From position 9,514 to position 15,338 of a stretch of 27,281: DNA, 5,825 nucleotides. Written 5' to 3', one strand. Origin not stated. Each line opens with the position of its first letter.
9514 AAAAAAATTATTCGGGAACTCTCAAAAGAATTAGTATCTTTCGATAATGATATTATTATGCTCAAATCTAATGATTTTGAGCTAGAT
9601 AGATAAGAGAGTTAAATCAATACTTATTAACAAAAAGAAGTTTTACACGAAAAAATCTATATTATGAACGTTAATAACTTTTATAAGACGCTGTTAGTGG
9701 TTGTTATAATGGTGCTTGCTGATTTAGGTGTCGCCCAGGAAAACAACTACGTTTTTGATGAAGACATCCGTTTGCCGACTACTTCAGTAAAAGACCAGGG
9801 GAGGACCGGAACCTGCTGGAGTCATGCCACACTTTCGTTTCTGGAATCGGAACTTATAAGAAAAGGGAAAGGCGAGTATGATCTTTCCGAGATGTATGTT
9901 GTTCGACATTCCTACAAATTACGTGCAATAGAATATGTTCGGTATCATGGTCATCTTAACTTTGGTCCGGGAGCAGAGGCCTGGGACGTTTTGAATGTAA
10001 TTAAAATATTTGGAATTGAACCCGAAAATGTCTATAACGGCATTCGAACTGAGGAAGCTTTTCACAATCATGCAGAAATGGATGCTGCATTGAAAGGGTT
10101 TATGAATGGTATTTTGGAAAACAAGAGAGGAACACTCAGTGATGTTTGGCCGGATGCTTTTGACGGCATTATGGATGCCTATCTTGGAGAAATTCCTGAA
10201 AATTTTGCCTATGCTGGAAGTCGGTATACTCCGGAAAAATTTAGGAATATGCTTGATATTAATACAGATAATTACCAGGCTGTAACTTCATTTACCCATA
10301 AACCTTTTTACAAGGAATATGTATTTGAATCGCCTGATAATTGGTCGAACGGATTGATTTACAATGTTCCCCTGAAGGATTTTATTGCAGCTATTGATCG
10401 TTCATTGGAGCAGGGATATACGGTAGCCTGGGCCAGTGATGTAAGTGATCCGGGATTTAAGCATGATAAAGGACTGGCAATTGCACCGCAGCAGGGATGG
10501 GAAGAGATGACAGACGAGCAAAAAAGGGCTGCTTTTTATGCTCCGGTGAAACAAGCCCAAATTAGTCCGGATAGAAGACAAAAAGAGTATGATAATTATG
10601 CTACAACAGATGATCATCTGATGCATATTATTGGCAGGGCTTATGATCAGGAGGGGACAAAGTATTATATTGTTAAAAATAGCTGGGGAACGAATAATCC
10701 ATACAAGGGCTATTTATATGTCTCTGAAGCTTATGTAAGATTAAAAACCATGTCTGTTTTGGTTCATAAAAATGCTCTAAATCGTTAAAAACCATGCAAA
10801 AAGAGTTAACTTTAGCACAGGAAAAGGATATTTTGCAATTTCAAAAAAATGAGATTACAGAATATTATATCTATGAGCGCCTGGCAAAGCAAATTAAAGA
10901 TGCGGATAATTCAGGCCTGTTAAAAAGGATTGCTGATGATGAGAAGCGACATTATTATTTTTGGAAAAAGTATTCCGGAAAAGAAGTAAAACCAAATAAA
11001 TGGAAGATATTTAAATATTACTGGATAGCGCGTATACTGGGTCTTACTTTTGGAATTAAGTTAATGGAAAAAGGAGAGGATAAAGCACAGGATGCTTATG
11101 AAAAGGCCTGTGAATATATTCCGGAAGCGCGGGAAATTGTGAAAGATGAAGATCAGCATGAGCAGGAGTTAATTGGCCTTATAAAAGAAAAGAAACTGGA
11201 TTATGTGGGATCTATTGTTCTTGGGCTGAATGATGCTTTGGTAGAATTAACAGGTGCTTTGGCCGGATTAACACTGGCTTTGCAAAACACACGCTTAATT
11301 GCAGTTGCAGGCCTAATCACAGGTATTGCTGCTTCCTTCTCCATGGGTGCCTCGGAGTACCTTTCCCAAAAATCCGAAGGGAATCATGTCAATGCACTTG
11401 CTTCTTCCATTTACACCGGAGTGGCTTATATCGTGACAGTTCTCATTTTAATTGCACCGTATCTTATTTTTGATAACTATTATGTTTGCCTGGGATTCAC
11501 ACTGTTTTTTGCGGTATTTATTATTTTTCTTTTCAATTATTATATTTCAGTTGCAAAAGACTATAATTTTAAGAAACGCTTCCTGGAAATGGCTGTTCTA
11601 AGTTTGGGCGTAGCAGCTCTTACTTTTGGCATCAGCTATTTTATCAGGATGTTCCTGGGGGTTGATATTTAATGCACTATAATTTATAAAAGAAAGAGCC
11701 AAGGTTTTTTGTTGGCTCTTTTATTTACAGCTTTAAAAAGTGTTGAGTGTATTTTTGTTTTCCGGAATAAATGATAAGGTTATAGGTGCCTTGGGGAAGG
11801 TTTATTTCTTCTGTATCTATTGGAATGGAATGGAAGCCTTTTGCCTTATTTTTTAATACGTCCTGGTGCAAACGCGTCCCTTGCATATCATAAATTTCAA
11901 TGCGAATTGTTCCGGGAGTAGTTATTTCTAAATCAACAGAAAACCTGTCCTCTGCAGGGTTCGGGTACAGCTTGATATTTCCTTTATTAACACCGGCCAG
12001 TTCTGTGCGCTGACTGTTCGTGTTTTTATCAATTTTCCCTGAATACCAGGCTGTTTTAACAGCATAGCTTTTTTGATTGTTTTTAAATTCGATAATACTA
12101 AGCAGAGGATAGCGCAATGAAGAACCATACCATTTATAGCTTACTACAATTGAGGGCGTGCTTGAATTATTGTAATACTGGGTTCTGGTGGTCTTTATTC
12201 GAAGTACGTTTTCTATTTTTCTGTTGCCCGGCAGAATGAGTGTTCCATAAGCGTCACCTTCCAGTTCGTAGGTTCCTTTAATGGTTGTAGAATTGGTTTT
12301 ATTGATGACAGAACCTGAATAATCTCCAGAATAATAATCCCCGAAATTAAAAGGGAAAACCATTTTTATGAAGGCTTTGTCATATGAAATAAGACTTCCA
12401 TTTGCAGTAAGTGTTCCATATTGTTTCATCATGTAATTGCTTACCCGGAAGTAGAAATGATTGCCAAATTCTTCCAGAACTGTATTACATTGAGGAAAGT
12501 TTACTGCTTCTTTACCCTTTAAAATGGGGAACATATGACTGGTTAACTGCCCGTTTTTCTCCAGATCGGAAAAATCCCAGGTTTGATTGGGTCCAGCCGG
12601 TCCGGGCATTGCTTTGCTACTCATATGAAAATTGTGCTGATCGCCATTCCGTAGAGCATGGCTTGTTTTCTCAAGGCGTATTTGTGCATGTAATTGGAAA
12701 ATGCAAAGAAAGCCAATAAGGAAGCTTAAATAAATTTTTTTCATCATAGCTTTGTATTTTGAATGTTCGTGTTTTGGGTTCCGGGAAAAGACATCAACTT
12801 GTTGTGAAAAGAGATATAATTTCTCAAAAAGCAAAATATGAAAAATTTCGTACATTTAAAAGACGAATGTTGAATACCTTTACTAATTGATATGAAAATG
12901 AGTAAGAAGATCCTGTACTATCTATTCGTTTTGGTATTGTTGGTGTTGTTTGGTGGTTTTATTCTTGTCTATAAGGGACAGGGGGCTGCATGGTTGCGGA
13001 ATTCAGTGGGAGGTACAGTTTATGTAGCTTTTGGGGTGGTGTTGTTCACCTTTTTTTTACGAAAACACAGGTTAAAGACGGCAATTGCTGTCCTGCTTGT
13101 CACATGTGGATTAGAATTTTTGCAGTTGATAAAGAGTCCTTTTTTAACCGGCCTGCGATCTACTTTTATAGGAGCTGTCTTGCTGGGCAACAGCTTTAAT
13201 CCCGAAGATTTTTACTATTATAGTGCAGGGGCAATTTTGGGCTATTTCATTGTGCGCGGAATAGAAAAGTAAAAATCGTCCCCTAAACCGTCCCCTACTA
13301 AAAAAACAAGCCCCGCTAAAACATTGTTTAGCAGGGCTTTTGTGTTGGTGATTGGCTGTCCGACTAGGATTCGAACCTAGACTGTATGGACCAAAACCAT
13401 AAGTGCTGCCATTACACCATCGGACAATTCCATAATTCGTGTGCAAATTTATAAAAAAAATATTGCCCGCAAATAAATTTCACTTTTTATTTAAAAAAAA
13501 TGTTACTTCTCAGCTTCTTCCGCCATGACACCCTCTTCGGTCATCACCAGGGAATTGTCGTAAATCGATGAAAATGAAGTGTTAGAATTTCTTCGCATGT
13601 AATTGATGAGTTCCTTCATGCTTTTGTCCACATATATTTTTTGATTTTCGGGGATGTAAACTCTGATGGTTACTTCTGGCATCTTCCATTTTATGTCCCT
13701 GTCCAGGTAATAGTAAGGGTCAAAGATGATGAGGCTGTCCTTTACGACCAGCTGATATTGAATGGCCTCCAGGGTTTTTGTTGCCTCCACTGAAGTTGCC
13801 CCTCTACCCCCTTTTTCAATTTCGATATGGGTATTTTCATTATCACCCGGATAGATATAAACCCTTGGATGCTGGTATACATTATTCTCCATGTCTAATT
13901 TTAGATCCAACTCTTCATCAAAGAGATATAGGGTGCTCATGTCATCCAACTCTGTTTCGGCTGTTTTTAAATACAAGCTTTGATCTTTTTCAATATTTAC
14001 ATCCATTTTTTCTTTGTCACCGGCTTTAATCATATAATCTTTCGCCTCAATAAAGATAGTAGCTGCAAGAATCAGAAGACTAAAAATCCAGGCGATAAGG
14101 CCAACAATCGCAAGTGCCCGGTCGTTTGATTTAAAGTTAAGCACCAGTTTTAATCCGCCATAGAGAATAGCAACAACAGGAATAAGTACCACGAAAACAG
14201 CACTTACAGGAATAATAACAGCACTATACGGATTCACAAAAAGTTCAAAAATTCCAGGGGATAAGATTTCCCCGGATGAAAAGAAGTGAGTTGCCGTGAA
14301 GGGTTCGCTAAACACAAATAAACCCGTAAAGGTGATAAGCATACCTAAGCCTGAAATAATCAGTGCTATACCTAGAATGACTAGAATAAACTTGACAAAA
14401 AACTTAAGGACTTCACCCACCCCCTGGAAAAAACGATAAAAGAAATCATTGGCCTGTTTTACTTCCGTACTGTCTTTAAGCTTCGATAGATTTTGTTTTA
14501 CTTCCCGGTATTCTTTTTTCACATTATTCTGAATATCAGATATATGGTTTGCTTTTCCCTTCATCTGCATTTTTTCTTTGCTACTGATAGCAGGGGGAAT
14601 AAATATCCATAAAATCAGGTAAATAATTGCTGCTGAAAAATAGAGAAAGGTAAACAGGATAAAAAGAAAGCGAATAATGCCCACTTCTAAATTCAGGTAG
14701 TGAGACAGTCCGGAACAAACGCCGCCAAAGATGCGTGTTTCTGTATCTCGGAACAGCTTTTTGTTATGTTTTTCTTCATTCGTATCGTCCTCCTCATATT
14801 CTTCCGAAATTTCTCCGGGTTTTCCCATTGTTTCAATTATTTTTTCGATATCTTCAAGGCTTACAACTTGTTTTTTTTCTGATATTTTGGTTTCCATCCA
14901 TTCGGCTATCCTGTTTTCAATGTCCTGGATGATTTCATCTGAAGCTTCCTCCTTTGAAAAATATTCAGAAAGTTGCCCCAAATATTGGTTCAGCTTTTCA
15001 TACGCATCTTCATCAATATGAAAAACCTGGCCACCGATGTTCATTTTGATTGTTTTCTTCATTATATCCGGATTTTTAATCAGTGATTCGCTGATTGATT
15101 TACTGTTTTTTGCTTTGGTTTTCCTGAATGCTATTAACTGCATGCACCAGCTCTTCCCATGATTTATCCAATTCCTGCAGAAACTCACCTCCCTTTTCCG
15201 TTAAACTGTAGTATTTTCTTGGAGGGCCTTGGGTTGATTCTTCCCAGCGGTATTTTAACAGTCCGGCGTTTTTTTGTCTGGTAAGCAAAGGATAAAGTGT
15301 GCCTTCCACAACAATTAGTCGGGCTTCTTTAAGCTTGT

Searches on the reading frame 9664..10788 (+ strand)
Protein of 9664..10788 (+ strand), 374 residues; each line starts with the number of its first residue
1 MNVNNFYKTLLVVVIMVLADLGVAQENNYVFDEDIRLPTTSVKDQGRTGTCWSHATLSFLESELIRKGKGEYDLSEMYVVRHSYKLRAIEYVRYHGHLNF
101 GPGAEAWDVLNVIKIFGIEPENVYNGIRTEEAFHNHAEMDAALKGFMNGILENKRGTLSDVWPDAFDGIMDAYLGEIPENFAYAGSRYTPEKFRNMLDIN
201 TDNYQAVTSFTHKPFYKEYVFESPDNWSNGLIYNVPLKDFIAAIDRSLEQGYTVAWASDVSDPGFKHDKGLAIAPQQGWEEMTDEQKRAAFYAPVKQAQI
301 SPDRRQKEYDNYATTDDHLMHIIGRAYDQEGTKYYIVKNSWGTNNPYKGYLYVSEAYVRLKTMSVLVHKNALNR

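Call 82: search_protein_families(library=pfam, proteins=[window:9664-10788:+], max_evalue=0.00001)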
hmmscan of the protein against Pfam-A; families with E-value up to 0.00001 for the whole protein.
window:9664-10788:+ (374 aa): 2 families
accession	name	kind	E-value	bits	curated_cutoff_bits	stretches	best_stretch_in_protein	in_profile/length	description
PF03051.21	Peptidase_C1_2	-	6.3e-13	48.8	22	1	189-372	241-416/438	Peptidase C1-like family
PF00112.29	Peptidase_C1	-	8.9e-13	49.3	20.7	0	314-355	164-204/220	Papain family cysteine protease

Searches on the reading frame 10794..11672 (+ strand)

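Call 82: search_protein_families(library=pfam, proteins=[window:10794-11672:+], max_evalue=0.00001)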
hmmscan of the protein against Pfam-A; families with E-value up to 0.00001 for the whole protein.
window:10794-11672:+ (292 aa): 1 family
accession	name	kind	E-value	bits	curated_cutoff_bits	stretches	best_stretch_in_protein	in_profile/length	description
PF01988.24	VIT1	-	1.1e-13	52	28.1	1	140-201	3-65/214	VIT family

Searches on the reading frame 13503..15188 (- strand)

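Call 87: search_protein_families(library=pfam, proteins=[window:13503-15188:-], max_evalue=0.0001)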
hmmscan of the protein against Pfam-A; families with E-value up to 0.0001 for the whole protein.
window:13503-15188:- (561 aa): 4 families
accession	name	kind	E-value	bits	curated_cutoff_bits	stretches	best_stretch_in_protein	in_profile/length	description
PF04024.17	PspC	-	4.8e-19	68.4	25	1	143-199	1-57/58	PspC domain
PF22744.3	Toast-rack_PspC-Cterm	-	1.9e-18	66.9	27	1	432-554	10-128/136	ToastRack found in some PspC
PF22571.1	LiaI-LiaF-TM_PspC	-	3.6e-16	59.6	27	1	244-385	6-142/142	PspC transmembrane region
PF22564.2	HAAS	-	1.9e-05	25.3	27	1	68-130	1-55/55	HAAS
